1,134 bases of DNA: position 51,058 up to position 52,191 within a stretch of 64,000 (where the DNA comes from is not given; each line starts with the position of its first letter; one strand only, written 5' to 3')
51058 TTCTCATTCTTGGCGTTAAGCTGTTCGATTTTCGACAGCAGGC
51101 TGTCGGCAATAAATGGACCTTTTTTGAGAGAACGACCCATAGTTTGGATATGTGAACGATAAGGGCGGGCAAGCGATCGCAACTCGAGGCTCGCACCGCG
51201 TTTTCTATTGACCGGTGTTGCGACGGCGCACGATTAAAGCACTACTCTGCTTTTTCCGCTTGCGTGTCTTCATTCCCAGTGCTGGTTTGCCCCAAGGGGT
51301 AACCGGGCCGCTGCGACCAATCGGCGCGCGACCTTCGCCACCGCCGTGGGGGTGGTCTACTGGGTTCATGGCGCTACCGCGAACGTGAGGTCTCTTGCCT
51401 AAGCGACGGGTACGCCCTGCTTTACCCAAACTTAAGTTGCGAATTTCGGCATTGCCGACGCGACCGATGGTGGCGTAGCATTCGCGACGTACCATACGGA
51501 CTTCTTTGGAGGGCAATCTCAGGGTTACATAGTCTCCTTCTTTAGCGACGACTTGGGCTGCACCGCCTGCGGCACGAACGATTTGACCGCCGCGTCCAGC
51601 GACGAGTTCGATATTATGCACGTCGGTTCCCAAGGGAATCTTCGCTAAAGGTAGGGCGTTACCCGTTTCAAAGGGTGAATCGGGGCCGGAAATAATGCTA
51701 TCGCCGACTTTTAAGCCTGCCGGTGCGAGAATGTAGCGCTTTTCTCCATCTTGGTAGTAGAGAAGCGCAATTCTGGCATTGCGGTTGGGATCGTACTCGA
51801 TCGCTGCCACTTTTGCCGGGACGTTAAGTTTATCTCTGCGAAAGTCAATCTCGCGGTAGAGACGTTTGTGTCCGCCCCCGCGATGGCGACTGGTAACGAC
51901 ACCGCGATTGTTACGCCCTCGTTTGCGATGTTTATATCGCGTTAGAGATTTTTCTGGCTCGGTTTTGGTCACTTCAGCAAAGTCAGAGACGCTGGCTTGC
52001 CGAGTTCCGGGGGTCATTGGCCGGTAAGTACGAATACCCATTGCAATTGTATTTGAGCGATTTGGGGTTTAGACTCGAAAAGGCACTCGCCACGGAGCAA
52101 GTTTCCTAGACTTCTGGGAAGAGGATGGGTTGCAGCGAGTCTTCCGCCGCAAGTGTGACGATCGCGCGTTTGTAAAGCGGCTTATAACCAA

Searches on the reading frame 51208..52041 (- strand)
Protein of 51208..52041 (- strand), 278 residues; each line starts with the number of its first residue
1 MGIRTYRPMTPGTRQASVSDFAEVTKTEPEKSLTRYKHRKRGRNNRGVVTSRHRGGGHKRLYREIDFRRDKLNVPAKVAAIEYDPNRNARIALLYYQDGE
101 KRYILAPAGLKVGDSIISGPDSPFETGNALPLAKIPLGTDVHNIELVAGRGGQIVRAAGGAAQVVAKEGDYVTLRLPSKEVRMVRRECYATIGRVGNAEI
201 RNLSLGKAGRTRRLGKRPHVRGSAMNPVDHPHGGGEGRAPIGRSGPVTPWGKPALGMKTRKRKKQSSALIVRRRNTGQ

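Call 105: search_protein_families(library=pfam, proteins=[window:51208-52041:-], max_evalue=0.00001)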
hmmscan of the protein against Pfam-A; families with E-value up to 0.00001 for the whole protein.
window:51208-52041:- (278 aa): 2 families
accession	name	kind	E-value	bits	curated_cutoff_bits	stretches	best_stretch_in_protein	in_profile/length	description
PF03947.24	Ribosomal_L2_C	-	5.2e-53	178.9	33.7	1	126-251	2-126/126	Ribosomal Proteins L2, C-terminal domain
PF00181.30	Ribosomal_L2_N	-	3.1e-37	126.9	23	1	42-118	1-77/77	Ribosomal Proteins L2, RNA binding N-terminal domain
